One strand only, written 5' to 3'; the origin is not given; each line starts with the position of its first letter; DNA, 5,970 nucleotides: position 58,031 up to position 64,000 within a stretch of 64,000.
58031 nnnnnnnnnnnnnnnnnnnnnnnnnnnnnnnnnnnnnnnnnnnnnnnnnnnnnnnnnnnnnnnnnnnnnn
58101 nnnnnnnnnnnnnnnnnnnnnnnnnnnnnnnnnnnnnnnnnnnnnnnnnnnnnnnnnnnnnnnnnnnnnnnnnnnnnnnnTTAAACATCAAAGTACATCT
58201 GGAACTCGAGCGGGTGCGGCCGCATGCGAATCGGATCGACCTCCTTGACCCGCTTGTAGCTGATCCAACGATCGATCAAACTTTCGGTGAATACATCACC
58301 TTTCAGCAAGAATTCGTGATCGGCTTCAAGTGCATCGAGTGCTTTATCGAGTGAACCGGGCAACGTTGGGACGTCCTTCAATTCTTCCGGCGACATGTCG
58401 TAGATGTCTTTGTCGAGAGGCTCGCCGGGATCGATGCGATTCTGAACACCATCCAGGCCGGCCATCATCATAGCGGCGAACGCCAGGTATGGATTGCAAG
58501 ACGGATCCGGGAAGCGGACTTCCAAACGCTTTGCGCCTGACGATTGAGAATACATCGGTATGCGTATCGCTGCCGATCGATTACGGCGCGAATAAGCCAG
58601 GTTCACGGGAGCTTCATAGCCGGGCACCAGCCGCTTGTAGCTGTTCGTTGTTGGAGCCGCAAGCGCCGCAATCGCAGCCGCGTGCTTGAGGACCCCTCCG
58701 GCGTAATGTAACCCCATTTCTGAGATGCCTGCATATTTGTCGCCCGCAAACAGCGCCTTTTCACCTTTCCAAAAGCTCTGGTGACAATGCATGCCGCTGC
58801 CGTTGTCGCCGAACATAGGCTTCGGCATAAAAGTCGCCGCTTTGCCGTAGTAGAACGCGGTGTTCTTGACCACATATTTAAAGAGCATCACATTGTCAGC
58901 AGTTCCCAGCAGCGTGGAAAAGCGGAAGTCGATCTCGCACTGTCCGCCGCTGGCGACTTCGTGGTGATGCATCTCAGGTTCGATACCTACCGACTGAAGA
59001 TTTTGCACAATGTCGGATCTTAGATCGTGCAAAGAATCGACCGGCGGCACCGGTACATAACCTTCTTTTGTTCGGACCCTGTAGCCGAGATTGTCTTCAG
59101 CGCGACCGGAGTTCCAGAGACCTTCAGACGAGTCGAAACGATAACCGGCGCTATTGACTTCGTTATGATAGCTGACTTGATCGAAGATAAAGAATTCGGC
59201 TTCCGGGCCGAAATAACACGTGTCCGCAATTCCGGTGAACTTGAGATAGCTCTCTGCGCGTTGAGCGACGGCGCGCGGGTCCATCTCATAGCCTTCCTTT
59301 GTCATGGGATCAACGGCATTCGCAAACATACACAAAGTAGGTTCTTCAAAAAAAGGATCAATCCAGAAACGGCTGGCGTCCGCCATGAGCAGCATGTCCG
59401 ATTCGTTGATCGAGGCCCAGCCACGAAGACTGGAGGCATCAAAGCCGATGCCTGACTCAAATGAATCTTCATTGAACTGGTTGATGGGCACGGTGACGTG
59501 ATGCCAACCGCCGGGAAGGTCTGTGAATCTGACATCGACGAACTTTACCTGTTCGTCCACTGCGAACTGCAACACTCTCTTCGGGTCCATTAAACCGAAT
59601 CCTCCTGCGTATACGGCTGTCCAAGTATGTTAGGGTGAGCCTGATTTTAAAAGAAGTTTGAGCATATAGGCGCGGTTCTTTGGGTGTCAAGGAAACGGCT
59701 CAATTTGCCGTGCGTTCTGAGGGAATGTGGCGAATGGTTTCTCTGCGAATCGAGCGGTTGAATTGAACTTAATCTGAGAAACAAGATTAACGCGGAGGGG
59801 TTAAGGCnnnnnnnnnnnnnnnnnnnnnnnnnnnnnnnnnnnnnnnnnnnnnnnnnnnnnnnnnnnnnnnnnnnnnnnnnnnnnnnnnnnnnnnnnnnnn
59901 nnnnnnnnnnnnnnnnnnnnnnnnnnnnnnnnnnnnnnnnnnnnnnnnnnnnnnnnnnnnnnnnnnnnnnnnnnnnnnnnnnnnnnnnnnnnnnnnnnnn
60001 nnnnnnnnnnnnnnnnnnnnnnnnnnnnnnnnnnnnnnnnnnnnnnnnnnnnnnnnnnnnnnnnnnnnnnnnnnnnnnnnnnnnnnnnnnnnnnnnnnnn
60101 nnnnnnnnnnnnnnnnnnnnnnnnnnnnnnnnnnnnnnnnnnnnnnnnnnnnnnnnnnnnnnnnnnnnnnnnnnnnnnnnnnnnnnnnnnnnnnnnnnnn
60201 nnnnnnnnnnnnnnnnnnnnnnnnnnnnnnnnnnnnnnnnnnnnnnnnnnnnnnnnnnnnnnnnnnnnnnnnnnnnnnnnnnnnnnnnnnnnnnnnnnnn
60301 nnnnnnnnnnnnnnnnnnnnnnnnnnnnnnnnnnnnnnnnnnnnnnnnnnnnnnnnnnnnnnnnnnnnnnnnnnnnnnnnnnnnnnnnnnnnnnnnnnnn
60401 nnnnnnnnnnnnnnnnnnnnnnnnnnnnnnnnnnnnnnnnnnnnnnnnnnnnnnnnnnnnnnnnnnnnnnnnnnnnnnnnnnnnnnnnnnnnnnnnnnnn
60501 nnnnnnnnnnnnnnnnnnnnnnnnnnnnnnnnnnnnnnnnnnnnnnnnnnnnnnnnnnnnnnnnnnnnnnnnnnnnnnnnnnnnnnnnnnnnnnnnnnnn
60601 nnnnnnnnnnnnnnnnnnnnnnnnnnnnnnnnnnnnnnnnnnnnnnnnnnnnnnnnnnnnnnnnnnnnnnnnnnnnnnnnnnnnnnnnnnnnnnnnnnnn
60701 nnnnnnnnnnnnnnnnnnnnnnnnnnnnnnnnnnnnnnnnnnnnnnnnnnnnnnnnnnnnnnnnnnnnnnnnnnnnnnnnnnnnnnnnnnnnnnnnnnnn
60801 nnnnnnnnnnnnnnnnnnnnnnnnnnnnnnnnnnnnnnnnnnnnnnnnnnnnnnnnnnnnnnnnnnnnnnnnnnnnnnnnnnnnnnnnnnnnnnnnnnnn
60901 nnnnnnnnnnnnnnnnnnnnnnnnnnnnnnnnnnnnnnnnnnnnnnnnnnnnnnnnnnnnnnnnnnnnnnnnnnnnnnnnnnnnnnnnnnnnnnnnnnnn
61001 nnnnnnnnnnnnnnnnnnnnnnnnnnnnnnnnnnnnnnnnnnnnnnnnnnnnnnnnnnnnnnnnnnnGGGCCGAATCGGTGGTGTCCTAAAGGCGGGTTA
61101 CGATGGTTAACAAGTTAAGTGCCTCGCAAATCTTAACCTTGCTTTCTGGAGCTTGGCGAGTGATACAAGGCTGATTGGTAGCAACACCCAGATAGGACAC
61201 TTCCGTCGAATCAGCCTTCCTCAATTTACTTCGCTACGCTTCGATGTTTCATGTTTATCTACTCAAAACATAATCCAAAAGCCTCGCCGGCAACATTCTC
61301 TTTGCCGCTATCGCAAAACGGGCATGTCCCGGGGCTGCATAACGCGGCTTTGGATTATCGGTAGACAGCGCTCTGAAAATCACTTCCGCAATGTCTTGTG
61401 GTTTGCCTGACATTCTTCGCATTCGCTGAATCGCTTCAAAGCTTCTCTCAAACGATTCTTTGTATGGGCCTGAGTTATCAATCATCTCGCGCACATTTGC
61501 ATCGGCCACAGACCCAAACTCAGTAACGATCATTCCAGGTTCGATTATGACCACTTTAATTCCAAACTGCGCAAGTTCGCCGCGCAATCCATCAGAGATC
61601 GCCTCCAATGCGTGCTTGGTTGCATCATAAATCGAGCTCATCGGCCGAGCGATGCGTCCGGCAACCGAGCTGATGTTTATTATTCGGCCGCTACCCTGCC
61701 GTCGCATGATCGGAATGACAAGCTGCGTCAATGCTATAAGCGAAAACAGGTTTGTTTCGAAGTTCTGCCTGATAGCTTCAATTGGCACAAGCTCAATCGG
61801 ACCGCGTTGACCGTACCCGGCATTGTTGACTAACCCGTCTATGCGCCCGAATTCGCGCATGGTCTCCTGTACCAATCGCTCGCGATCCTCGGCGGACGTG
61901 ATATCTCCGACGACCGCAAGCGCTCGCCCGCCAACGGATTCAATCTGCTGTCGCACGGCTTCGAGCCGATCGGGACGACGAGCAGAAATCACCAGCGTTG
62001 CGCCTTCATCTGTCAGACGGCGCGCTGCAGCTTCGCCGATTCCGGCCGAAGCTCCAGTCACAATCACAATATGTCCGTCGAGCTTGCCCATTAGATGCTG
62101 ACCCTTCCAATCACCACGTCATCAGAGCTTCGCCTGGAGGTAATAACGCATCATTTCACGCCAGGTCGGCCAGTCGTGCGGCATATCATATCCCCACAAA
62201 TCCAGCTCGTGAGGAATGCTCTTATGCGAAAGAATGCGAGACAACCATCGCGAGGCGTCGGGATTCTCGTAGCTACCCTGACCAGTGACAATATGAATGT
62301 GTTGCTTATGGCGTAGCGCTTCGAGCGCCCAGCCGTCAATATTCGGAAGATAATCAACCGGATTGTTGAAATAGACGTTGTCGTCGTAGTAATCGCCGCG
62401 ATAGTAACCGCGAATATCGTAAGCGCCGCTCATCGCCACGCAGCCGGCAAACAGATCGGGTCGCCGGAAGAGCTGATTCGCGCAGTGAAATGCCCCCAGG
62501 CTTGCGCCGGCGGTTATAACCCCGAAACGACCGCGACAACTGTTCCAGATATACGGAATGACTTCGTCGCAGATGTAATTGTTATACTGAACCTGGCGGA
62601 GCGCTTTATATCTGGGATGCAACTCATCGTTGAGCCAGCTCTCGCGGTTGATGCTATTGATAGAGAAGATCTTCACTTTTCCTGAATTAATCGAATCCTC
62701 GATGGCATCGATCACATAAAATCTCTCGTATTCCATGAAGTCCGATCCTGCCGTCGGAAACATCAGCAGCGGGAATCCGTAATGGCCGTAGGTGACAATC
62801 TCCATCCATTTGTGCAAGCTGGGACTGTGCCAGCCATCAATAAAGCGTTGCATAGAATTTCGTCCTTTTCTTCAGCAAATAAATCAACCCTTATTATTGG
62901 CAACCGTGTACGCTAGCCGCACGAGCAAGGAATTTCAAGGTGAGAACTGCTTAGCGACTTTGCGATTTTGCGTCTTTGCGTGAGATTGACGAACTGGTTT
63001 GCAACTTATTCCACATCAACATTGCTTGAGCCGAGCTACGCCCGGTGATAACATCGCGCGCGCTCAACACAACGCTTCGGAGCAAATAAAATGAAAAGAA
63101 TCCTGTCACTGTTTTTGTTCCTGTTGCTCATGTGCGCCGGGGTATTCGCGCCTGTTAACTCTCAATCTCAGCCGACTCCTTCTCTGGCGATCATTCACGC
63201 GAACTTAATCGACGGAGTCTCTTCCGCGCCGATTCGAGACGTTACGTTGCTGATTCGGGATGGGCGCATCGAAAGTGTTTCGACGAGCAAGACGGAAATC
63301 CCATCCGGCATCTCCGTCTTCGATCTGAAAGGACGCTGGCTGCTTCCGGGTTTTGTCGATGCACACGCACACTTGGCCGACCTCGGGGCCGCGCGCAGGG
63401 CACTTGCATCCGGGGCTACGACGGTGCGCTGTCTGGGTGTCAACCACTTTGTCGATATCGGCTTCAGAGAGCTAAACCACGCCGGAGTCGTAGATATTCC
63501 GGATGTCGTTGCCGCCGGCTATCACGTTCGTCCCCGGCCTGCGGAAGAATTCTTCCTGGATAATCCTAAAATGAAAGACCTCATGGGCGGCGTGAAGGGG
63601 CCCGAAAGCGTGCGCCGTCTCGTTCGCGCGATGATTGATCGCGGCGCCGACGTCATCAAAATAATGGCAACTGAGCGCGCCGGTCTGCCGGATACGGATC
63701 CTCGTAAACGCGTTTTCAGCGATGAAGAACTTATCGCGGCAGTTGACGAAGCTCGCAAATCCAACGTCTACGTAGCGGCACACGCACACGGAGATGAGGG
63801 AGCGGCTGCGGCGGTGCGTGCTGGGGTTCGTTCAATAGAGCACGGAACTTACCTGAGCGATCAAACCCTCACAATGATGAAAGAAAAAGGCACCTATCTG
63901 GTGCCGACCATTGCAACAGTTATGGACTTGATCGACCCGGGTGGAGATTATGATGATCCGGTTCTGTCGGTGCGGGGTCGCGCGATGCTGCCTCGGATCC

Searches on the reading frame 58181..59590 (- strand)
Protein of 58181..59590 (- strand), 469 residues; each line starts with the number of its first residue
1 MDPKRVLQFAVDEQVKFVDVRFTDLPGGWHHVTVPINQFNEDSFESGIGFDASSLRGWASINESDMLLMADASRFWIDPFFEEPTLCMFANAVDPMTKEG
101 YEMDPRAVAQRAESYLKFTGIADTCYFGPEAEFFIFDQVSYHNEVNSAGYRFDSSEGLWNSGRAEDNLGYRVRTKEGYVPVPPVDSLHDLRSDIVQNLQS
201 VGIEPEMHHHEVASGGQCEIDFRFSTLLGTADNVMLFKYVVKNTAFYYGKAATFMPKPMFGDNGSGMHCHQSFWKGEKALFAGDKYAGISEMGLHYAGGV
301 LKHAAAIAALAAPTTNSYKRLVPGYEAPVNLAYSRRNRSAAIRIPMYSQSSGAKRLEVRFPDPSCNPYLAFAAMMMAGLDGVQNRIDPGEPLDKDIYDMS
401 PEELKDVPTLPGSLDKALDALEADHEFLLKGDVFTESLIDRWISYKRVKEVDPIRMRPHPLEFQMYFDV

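Call 10: search_protein_families(library=pfam, proteins=[window:58181-59590:-], max_evalue=0.0001)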
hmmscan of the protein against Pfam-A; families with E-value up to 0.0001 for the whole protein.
window:58181-59590:- (469 aa): 2 families
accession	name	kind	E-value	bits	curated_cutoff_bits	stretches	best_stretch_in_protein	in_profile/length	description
PF00120.29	Gln-synt_C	-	2.2e-135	451.6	24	1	103-466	2-344/344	Glutamine synthetase, catalytic domain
PF03951.24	Gln-synt_N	-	7.6e-30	102.8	33.4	1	14-95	1-82/82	Glutamine synthetase, beta-Grasp domain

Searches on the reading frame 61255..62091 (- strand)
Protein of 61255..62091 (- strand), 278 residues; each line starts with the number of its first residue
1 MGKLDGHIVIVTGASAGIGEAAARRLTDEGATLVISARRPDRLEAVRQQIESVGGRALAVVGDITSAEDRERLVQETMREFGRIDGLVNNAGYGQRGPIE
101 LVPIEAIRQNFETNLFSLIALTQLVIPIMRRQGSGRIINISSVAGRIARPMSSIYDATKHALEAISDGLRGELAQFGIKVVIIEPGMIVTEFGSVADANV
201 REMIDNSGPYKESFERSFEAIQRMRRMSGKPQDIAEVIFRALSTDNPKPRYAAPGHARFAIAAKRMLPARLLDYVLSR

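Call 10: search_protein_families(library=pfam, proteins=[window:61255-62091:-], max_evalue=0.0001)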
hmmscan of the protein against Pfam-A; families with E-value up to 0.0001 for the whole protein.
window:61255-62091:- (278 aa): 7 families
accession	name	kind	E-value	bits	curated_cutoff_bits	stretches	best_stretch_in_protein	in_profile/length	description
PF00106.31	adh_short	-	7.1e-56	189.2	26.6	1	8-193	2-187/195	short chain dehydrogenase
PF13561.12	adh_short_C2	-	5.1e-42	144.5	27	1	13-210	1-200/236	Enoyl-(Acyl carrier protein) reductase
PF08659.16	KR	-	1.6e-14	54.7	22.6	1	9-170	3-164/180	KR domain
PF08643.16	DUF1776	-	1.4e-07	31.7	25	1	91-229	101-249/294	Fungal family of unknown function (DUF1776)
PF01370.27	Epimerase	-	7.5e-06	26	20.9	1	9-187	1-171/240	NAD dependent epimerase/dehydratase family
PF02719.21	Polysacc_synt_2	-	1.5e-05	24.8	20.2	1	9-197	1-180/293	Polysaccharide biosynthesis protein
PF13460.12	NAD_binding_10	-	3.1e-05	24.4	27.2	1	13-189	1-147/184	NAD(P)H-binding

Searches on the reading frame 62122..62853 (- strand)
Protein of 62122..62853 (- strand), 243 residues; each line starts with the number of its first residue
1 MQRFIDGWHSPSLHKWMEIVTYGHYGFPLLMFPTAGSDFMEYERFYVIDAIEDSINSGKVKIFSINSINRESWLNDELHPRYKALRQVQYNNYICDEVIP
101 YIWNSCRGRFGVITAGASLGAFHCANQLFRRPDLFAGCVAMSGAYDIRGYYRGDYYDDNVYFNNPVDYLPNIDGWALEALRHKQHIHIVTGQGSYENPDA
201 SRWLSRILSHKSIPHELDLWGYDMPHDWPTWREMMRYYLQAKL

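Call 10: search_protein_families(library=pfam, proteins=[window:62122-62853:-], max_evalue=0.0001)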
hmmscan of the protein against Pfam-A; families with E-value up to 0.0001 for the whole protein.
window:62122-62853:- (243 aa): 0 families

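Call 36: find_encoding_contigs(protein=window:62122-62853:-, flank=10000, max_places=6)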
Protein window:62122-62853:- (243 aa): 6 contigs read that carry it; 6 places shown.
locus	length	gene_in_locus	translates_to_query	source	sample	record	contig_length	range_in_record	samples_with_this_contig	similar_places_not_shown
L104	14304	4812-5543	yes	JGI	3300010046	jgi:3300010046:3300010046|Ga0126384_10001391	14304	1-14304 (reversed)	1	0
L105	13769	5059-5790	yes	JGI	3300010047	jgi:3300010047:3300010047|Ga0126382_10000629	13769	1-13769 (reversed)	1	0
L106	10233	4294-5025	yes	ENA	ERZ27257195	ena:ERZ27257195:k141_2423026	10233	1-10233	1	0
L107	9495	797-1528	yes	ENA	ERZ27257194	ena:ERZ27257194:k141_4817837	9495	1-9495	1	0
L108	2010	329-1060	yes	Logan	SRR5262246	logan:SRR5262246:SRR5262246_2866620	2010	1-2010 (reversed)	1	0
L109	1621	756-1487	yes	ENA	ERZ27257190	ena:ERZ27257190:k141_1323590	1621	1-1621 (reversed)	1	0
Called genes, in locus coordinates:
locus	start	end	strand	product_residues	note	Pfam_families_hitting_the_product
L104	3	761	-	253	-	?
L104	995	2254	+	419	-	PF07690:MFS_1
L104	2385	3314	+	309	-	-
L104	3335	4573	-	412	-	PF07969:Amidohydro_3 (weak), PF01979:Amidohydro_1, PF07969:Amidohydro_3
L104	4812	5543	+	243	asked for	-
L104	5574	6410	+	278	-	PF00106:adh_short, PF01370:Epimerase (faint), PF08659:KR, PF13460:NAD_binding_10 (faint), PF13561:adh_short_C2, PF08643:DUF1776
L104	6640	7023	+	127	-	-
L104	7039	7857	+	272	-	-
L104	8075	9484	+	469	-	PF03951:Gln-synt_N, PF00120:Gln-synt_C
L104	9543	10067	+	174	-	PF03168:LEA_2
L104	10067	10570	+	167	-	-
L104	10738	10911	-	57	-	-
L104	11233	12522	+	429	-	PF00882:Zn_dep_PLPC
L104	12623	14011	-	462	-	PF00753:Lactamase_B, PF00581:Rhodanese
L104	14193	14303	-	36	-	?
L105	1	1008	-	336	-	?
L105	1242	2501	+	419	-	PF07690:MFS_1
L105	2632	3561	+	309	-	-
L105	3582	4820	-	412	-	PF07969:Amidohydro_3 (weak), PF01979:Amidohydro_1, PF07969:Amidohydro_3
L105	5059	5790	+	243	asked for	-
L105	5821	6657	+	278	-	PF00106:adh_short, PF08659:KR, PF13460:NAD_binding_10 (faint), PF13561:adh_short_C2, PF08643:DUF1776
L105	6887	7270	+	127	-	-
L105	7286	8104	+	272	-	-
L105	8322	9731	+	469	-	PF03951:Gln-synt_N, PF00120:Gln-synt_C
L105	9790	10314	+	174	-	PF03168:LEA_2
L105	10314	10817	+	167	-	-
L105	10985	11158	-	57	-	-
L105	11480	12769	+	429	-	PF00882:Zn_dep_PLPC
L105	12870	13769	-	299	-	?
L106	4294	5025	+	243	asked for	-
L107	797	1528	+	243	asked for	-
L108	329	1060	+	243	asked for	-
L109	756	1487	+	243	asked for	-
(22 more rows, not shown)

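Call 49: find_homologous_proteins(query=L105:1-1008:-, max_evalue=1e-40)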
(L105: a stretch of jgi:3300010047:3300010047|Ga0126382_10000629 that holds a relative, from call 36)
Query L105:1-1008:- (336 aa): 8000 proteins with E <= 1e-40 among 8000 candidates; the best 120 are listed.
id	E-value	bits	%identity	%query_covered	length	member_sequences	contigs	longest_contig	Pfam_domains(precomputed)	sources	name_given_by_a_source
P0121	5.8e-204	694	100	100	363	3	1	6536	PF05222.22,PF01262.28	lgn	-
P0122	1.5e-194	663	95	100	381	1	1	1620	PF05222.22,PF01262.28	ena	-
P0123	1.5e-194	663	95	100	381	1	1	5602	PF05222.22,PF01262.28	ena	-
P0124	5.9e-194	661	95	100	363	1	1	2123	PF05222.22,PF01262.28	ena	-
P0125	1.2e-193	660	95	100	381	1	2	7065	PF05222.22,PF01262.28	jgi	jgi:proton-translocating NAD(P)+ transhydrogenase subunit alpha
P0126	9.2e-192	654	93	100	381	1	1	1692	PF05222.22,PF01262.28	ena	-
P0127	2.4e-191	653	93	100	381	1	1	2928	PF05222.22,PF01262.28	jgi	-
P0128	2.9e-188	643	91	100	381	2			PF05222.22,PF01262.28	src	-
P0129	7.0e-186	635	91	100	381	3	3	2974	PF05222.22,PF01262.28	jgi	jgi:proton-translocating NAD(P)+ transhydrogenase subunit alpha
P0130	2.0e-178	610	87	100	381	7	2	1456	PF05222.22,PF01262.28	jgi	jgi:proton-translocating NAD(P)+ transhydrogenase subunit alpha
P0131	2.6e-172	590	84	100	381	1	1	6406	PF05222.22,PF01262.28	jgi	jgi:NAD(P) transhydrogenase subunit alpha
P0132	8.7e-171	585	82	100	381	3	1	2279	PF05222.22,PF01262.28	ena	-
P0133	1.0e-170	585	82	100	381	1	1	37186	PF05222.22,PF01262.28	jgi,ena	-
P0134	1.0e-169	582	81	100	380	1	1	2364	PF05222.22,PF01262.28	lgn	-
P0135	1.1e-169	582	82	100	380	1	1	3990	PF05222.22,PF01262.28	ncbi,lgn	-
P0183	2.6e-164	564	79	100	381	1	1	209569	PF05222.22,PF01262.28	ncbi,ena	-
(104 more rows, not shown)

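Call 50: find_encoding_contigs(protein=P0121, flank=10000, max_places=6)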
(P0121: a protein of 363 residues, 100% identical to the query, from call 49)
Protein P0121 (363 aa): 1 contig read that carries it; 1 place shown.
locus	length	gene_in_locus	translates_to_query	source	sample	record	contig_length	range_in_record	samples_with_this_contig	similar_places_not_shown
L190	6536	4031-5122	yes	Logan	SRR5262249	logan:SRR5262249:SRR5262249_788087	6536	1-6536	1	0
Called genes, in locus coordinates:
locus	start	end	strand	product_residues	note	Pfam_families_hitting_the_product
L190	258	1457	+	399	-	PF07969:Amidohydro_3 (weak), PF01979:Amidohydro_1, PF07969:Amidohydro_3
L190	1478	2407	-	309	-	-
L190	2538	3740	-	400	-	PF07690:MFS_1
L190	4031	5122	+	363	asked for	PF05222:AlaDh_PNT_N, PF01262:AlaDh_PNT_C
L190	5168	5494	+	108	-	PF12769:PNTB_4TM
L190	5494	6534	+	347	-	?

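Call 51: find_encoding_contigs(protein=P0183, flank=10000, max_places=2)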
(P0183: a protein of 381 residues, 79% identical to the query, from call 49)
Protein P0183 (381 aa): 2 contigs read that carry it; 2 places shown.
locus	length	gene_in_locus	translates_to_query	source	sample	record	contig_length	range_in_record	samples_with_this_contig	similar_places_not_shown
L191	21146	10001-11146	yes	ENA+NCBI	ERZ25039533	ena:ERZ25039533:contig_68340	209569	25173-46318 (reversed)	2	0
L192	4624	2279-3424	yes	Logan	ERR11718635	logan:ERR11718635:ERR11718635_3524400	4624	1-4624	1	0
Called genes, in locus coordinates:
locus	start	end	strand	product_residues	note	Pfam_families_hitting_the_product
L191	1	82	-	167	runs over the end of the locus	PF12867:DinB_2 (weak)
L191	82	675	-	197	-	PF03168:LEA_2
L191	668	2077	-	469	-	PF03951:Gln-synt_N, PF00120:Gln-synt_C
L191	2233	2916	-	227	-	-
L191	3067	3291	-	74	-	-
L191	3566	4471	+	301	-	PF03747:ADP_ribosyl_GH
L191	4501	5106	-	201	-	PF00106:adh_short, PF13561:adh_short_C2, PF08643:DUF1776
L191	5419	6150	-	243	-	PF00756:Esterase (faint)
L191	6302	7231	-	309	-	PF14258:DUF4350 (faint)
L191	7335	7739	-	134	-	PF01042:Ribonuc_L-PSP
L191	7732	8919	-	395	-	PF07690:MFS_1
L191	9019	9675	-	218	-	PF03473:MOSC, PF03475:YiiM_3-alpha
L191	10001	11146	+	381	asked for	PF05222:AlaDh_PNT_N, PF01262:AlaDh_PNT_C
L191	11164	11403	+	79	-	PF25734:RelB_like_antitoxin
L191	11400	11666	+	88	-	-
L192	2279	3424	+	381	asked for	PF05222:AlaDh_PNT_N, PF01262:AlaDh_PNT_C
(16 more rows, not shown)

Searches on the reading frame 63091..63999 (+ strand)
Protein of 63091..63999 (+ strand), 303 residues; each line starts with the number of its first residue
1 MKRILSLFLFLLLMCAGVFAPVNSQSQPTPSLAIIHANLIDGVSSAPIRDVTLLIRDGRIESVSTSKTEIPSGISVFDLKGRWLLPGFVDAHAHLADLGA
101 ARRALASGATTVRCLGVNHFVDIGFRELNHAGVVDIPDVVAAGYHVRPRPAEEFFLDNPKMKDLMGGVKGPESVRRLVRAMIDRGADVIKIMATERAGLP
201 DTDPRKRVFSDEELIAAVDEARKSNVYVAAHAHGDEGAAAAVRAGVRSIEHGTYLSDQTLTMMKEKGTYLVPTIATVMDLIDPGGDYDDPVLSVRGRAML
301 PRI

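Call 10: search_protein_families(library=pfam, proteins=[window:63091-63999:+], max_evalue=0.0001)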
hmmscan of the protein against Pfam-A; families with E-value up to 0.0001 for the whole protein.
window:63091-63999:+ (303 aa): 2 families
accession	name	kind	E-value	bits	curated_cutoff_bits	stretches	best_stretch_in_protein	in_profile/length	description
PF01979.26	Amidohydro_1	-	9.2e-22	78.2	25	1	84-277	2-208/345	Amidohydrolase family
PF07969.17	Amidohydro_3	-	6.3e-10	39.6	29.7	1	76-108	2-34/472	Amidohydrolase family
